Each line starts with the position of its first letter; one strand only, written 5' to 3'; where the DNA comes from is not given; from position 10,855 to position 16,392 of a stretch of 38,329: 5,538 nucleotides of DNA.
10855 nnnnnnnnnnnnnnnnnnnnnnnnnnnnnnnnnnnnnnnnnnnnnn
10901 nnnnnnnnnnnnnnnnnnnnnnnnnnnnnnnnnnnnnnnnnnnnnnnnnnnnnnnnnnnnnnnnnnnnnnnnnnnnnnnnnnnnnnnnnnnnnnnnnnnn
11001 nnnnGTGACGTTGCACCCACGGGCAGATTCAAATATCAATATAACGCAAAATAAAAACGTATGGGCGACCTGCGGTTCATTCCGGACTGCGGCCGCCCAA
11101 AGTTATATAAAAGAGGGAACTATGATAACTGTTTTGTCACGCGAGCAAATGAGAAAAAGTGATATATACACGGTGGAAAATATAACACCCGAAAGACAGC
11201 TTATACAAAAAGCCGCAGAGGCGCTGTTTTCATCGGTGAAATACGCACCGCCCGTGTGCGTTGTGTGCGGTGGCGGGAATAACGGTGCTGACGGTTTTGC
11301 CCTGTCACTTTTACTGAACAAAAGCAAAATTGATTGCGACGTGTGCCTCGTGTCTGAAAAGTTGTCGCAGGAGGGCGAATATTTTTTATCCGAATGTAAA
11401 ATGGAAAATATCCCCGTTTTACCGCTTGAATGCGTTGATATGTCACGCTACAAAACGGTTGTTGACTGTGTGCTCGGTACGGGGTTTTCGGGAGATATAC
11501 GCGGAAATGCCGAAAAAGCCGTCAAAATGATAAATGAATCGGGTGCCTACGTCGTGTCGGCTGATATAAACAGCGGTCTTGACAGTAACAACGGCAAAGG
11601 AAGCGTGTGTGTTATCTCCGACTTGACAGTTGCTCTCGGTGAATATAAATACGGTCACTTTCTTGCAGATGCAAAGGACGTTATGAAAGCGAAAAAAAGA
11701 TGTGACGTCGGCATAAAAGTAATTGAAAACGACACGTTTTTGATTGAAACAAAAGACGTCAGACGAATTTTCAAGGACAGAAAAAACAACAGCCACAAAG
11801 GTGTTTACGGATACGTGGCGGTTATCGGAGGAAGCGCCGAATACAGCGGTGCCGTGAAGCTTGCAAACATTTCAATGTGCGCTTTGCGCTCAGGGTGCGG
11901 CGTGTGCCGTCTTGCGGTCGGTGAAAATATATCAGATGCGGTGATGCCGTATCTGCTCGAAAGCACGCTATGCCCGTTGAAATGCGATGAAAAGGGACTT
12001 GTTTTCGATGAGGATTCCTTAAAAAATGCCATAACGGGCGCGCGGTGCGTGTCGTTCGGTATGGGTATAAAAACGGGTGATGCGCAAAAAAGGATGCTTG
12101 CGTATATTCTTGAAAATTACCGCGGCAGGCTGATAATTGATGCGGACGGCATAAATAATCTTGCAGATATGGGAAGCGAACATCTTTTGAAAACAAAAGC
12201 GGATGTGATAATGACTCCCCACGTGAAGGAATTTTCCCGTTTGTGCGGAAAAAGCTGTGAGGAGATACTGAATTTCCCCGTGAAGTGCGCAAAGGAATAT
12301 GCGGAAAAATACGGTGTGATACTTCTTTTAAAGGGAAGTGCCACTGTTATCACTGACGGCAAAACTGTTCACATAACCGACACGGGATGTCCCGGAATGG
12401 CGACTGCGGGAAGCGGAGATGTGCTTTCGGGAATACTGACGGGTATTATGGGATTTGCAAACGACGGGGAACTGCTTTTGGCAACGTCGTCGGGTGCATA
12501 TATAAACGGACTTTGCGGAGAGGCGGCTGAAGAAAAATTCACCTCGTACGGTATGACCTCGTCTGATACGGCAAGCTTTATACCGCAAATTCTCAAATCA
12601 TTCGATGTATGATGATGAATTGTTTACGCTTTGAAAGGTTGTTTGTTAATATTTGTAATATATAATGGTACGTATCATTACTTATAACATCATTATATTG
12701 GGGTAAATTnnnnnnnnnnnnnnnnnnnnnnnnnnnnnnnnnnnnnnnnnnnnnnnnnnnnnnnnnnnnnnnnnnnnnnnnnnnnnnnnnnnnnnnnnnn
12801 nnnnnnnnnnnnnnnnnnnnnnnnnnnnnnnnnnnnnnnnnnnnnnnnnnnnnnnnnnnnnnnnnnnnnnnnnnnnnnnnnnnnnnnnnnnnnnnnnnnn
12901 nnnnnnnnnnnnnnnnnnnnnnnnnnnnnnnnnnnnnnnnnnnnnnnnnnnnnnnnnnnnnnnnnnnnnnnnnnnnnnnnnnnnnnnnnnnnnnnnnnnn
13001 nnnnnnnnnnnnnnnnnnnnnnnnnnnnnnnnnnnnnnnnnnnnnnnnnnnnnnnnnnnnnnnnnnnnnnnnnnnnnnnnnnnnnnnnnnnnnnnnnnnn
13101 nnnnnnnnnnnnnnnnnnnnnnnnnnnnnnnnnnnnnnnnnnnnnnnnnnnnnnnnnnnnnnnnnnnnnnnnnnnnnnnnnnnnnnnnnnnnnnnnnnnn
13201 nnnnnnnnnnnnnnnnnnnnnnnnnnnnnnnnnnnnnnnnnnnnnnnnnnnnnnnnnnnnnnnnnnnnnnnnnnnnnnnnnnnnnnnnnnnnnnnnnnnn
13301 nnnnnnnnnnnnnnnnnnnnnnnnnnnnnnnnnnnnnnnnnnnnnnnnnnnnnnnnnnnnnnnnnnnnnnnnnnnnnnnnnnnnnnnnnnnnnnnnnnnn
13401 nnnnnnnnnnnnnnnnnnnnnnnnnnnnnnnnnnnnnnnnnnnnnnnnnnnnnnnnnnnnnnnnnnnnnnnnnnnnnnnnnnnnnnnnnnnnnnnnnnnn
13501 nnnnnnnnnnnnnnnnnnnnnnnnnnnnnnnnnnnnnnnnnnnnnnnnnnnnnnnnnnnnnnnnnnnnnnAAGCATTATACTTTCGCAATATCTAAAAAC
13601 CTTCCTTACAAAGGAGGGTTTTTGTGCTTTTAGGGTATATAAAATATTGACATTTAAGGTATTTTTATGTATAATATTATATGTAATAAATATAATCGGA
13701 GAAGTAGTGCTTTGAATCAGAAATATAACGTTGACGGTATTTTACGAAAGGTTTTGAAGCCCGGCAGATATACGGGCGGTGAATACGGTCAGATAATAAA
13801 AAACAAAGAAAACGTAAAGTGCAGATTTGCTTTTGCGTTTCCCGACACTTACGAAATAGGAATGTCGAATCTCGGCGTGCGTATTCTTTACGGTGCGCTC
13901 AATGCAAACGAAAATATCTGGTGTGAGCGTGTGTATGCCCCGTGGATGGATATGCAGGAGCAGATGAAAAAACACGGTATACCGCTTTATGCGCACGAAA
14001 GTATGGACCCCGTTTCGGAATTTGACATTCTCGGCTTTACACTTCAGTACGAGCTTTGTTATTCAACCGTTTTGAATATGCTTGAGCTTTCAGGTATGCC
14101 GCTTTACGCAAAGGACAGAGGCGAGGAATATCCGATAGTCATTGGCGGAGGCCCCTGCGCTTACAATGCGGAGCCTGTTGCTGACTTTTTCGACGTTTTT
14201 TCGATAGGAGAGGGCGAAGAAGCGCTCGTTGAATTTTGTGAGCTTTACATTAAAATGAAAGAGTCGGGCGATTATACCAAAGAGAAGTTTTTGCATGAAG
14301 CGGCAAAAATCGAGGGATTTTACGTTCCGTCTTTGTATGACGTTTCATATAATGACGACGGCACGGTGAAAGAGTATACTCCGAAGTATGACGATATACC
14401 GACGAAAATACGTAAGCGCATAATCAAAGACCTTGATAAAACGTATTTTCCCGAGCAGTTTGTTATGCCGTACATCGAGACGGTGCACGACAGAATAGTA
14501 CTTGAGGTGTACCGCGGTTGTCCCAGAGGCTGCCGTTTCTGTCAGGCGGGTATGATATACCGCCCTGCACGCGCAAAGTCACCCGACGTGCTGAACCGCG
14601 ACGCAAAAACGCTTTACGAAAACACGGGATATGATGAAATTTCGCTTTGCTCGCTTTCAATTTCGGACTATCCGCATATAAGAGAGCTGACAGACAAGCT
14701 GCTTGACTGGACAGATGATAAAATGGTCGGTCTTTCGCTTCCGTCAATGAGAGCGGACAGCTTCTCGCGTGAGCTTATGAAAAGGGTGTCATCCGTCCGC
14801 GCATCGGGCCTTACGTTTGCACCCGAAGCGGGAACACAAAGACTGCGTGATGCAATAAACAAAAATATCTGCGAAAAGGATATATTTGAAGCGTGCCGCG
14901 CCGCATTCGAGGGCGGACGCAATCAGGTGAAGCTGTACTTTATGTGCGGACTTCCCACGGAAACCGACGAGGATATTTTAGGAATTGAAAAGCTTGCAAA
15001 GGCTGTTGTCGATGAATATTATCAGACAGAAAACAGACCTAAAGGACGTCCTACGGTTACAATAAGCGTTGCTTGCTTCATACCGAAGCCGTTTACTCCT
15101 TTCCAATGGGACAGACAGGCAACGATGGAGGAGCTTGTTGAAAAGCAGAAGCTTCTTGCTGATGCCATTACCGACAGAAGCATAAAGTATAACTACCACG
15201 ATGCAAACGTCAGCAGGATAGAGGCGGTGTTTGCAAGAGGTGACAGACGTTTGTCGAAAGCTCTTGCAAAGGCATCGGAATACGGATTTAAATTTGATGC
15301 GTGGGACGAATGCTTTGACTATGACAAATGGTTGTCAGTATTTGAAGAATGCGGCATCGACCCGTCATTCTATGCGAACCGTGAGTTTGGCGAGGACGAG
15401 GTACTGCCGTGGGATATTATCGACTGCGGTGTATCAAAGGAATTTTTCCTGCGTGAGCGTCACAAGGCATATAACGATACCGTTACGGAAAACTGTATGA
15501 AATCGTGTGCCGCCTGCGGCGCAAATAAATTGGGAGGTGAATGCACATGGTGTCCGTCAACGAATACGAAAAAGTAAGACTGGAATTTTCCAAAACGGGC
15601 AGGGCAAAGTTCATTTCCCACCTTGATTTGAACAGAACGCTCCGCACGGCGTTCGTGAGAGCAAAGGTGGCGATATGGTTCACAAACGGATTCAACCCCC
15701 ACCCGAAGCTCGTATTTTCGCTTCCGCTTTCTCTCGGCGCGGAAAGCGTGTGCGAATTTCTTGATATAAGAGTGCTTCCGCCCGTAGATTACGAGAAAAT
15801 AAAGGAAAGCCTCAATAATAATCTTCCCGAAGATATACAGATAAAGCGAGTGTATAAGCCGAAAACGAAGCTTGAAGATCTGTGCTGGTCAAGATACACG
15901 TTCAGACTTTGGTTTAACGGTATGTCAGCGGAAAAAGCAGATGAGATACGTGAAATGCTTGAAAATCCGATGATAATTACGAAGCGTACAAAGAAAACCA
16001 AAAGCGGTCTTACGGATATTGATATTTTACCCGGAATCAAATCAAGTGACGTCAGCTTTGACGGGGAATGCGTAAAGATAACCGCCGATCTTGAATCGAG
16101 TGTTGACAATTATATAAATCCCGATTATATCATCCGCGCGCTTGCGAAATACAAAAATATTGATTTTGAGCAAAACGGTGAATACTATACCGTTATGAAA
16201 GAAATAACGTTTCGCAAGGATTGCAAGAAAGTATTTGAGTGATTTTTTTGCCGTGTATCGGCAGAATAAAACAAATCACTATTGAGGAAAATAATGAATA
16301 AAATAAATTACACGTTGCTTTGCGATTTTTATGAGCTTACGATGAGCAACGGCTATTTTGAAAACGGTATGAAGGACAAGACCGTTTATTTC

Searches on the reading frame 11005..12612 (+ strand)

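Call 83: search_protein_families(library=pfam, proteins=[window:11005-12612:+], max_evalue=0.0001)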
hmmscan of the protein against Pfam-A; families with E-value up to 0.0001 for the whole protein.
window:11005-12612:+ (535 aa): 2 families
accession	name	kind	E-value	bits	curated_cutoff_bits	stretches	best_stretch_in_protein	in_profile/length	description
PF01256.23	Carb_kinase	-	2e-42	145.8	27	1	271-527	1-241/242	NAD(P)H-hydrate dehydratase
PF03853.21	YjeF_N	-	1.1e-26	94.2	24.9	1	68-216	6-168/169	YjeF-related protein N-terminus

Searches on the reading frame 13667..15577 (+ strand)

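Call 83: search_protein_families(library=pfam, proteins=[window:13667-15577:+], max_evalue=0.0001)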
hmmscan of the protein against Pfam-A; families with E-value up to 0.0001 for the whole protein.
window:13667-15577:+ (636 aa): 2 families
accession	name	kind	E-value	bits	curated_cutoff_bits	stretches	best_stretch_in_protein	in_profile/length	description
PF19864.5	Radical_SAM_N2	-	7e-64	214.3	29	1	70-221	1-151/151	Radical SAM proteins, N-terminal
PF04055.27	Radical_SAM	-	1.8e-19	71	29.5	1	280-443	2-165/166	Radical SAM superfamily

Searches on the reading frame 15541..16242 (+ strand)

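Call 83: search_protein_families(library=pfam, proteins=[window:15541-16242:+], max_evalue=0.0001)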
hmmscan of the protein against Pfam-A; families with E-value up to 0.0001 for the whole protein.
window:15541-16242:+ (233 aa): 1 family
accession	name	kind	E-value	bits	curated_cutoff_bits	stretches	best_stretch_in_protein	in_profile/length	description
PF10105.14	DUF2344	-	1.6e-43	149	23.8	1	11-188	1-170/176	Uncharacterized protein conserved in bacteria (DUF2344)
